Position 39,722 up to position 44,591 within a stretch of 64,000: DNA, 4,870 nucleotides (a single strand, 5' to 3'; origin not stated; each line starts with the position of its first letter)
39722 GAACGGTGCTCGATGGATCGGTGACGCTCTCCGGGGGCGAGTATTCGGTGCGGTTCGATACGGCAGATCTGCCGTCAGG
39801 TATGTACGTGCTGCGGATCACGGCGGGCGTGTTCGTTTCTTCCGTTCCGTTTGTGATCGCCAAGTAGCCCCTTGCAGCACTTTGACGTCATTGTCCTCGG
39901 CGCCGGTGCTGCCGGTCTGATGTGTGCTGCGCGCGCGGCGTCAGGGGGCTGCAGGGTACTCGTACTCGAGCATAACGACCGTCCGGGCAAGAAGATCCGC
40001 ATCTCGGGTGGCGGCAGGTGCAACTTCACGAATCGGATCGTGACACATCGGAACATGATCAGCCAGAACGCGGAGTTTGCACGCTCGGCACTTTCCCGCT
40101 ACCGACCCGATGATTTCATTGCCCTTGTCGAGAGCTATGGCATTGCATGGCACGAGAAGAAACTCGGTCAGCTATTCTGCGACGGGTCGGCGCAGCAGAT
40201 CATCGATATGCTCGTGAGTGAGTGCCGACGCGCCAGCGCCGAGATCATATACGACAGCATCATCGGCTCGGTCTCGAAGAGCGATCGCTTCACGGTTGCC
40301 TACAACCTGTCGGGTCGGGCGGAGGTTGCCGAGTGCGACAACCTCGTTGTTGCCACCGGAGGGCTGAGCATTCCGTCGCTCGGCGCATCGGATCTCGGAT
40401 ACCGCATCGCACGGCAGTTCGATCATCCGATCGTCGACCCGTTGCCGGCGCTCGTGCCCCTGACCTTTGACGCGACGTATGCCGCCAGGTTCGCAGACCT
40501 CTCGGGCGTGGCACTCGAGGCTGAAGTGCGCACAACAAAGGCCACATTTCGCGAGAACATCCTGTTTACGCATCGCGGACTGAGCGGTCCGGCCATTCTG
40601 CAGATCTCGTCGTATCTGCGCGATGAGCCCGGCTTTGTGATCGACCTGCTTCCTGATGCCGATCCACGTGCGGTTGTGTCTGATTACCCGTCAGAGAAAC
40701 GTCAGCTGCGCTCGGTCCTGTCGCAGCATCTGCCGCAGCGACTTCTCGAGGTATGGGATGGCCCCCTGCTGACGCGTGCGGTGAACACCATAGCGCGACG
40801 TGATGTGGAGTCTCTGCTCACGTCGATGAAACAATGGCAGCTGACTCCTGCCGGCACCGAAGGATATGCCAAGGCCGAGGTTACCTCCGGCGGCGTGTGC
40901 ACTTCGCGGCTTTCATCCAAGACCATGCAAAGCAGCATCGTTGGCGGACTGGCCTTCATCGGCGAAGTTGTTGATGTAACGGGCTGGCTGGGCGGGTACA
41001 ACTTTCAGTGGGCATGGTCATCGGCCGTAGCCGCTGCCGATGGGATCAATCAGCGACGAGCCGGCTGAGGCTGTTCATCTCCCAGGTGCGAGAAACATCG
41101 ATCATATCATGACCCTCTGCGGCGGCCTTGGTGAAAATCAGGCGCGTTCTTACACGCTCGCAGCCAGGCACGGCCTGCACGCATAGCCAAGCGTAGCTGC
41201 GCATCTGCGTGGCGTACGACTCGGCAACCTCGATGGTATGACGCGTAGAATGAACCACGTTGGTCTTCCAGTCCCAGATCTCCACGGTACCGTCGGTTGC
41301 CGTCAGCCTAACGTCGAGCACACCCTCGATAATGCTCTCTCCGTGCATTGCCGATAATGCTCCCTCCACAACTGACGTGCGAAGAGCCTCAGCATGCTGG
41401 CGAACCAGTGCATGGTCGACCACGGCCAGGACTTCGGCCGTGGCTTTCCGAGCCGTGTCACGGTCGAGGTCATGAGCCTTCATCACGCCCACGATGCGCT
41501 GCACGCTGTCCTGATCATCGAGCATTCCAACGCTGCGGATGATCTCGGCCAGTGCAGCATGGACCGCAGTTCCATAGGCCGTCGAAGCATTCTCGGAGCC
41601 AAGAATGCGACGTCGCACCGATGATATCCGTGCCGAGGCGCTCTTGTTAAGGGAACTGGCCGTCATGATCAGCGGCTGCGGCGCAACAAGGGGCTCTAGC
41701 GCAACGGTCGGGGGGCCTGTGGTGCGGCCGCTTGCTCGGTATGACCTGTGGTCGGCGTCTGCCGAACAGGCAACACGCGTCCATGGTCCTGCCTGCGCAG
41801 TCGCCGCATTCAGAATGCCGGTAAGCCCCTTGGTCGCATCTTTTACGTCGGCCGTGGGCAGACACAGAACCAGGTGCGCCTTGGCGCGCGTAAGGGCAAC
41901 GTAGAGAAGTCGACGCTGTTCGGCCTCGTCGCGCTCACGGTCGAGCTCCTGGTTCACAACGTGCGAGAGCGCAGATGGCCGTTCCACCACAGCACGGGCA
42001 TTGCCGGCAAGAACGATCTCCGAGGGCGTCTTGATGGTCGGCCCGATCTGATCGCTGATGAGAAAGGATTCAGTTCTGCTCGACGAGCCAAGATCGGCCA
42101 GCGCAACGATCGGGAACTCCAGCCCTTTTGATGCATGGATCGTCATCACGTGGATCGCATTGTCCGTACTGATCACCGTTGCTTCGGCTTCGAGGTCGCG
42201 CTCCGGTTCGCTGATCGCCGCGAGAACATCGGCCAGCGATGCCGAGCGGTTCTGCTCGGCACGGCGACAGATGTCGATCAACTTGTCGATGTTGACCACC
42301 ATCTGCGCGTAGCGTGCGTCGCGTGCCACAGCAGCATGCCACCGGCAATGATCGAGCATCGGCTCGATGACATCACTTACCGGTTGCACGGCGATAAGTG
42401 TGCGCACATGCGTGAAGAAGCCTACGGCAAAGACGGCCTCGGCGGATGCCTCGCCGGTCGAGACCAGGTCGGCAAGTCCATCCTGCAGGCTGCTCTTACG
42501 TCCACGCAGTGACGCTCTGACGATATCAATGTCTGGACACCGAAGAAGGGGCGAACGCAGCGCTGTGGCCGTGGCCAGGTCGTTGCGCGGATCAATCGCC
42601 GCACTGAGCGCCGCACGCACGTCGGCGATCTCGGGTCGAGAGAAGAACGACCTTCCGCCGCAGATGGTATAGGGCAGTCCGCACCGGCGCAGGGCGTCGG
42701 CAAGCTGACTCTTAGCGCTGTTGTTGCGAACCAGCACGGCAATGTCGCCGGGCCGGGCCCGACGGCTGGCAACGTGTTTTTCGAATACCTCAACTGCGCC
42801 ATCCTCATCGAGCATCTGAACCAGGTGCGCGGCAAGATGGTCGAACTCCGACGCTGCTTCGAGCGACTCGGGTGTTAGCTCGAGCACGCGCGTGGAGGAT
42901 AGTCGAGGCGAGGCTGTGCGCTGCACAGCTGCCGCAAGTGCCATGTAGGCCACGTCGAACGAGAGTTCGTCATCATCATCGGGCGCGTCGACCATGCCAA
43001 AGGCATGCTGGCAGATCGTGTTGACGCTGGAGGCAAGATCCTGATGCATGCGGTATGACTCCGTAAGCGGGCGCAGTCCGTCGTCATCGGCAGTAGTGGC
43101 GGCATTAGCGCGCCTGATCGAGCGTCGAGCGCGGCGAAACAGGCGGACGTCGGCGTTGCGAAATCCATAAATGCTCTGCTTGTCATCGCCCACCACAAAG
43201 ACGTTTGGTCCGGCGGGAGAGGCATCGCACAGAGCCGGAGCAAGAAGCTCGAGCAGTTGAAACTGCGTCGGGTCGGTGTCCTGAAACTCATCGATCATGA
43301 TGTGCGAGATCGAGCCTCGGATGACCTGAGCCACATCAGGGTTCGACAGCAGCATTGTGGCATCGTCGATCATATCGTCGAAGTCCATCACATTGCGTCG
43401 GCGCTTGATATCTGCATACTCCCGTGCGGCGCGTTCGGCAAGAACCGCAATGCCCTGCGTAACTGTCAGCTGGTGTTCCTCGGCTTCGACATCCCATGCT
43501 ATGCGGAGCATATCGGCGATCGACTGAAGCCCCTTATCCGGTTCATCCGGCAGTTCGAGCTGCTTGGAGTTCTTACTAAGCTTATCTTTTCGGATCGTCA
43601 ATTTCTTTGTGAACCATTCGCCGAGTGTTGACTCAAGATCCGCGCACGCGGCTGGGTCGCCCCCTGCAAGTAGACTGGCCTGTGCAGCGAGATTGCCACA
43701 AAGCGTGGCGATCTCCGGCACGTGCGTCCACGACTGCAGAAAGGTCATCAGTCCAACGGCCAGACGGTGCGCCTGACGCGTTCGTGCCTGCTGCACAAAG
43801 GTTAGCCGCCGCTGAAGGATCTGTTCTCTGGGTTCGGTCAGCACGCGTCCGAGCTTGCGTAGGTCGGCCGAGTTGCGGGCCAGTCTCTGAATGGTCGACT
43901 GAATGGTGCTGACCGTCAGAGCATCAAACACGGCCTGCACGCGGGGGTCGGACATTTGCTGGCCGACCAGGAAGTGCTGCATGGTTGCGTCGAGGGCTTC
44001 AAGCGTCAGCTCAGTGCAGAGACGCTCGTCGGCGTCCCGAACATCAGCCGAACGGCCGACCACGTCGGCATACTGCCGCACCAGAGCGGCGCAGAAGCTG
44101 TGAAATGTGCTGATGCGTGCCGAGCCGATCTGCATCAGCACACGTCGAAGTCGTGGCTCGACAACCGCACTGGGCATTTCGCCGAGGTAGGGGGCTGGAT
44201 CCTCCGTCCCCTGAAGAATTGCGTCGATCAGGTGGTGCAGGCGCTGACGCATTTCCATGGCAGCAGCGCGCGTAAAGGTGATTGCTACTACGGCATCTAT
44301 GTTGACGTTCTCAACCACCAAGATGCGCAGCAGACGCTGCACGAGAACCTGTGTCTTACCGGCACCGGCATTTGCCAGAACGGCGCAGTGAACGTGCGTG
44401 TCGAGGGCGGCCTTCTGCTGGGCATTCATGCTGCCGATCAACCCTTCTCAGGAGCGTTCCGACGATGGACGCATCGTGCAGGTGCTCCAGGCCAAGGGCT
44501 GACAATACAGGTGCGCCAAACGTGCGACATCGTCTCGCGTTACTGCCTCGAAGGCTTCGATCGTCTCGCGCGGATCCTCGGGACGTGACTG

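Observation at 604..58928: Modular intergenic repeat family (heptamer arrays + GC mini-hairpin units) at six loci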

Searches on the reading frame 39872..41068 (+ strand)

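Call 71: search_protein_families(library=pfam, proteins=[window:39872-41068:+])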
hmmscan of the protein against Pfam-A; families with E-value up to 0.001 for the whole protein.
window:39872-41068:+ (398 aa): 8 families
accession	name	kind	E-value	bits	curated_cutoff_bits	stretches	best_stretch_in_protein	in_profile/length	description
PF03486.20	HI0933_like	-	3.8e-84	282.4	50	1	5-390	2-243/244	HI0933-like protein Rossmann domain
PF22780.1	HI0933_like_1st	-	2.4e-32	112.5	27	1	192-337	2-165/165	HI0933-like protein barrel and H2TH domain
PF00890.30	FAD_binding_2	-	1.8e-08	34.5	20.4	1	5-56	1-52/414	FAD binding domain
PF01266.30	DAO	-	5.2e-08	33.2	27.9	1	5-43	1-39/353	FAD dependent oxidoreductase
PF07992.20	Pyr_redox_2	-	1.7e-07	31.4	26.1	1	4-166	1-111/291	Pyridine nucleotide-disulphide oxidoreductase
PF13450.12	NAD_binding_8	-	3.7e-07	30.8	21.9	1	8-40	1-33/68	NAD(P)-binding Rossmann-like domain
PF12831.13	FAD_oxidored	-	1.2e-06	28.5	27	1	5-139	1-120/416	FAD dependent oxidoreductase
PF13738.12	Pyr_redox_3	-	0.00031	20.5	30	0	7-37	1-31/305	Pyridine nucleotide-disulphide oxidoreductase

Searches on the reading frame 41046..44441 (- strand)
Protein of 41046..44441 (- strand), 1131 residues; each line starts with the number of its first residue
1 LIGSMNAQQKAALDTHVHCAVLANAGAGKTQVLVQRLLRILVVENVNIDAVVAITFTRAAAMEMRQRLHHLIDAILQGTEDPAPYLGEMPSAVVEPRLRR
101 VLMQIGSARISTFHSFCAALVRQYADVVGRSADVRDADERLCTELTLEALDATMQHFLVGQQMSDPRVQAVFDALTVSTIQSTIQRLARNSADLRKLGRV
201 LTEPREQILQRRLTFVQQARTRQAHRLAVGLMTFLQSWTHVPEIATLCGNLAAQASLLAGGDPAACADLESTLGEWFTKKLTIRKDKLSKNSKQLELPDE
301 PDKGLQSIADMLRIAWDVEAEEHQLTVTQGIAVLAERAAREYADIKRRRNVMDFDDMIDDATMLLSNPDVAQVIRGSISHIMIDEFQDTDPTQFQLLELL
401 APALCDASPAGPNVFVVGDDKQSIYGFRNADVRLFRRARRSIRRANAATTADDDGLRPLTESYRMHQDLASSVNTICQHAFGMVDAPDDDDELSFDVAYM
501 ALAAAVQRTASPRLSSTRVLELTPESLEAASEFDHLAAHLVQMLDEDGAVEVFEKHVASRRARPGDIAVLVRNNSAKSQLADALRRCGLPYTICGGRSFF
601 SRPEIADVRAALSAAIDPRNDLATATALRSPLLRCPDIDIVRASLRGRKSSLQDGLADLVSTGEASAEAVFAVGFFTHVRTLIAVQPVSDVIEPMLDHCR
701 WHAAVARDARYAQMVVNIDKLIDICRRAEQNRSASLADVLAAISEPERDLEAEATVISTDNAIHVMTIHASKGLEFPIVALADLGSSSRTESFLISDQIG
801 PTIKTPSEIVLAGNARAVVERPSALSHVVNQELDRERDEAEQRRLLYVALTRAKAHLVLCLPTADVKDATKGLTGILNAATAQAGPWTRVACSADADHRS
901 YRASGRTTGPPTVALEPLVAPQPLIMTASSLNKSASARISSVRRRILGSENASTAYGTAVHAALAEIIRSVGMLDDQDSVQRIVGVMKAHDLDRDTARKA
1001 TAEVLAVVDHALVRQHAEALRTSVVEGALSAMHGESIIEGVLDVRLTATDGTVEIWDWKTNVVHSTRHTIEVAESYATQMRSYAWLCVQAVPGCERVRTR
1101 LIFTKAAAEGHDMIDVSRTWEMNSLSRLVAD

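Call 71: search_protein_families(library=pfam, proteins=[window:41046-44441:-])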
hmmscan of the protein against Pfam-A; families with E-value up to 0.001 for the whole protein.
window:41046-44441:- (1131 aa): 6 families
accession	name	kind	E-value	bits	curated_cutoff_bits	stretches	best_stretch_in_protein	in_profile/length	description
PF00580.27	UvrD-helicase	-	1.1e-54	186.3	23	1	6-440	2-268/271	UvrD/REP helicase N-terminal domain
PF13361.12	UvrD_C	-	3.1e-29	102.9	25.6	1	560-860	67-346/350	UvrD-like helicase C-terminal domain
PF13245.12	AAA_19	-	3.7e-14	53.5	25.1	1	15-428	10-134/134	AAA domain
PF13538.12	UvrD_C_2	-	2.8e-12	46.7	27.4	1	836-859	28-51/52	UvrD-like helicase C-terminal domain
PF12705.13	PDDEXK_1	-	1.7e-08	35.2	22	1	950-1090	31-172/247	PD-(D/E)XK nuclease superfamily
PF01443.25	Viral_helicase1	-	0.00059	20.1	21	0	835-860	199-227/228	Viral superfamily 1 RNA helicase core domain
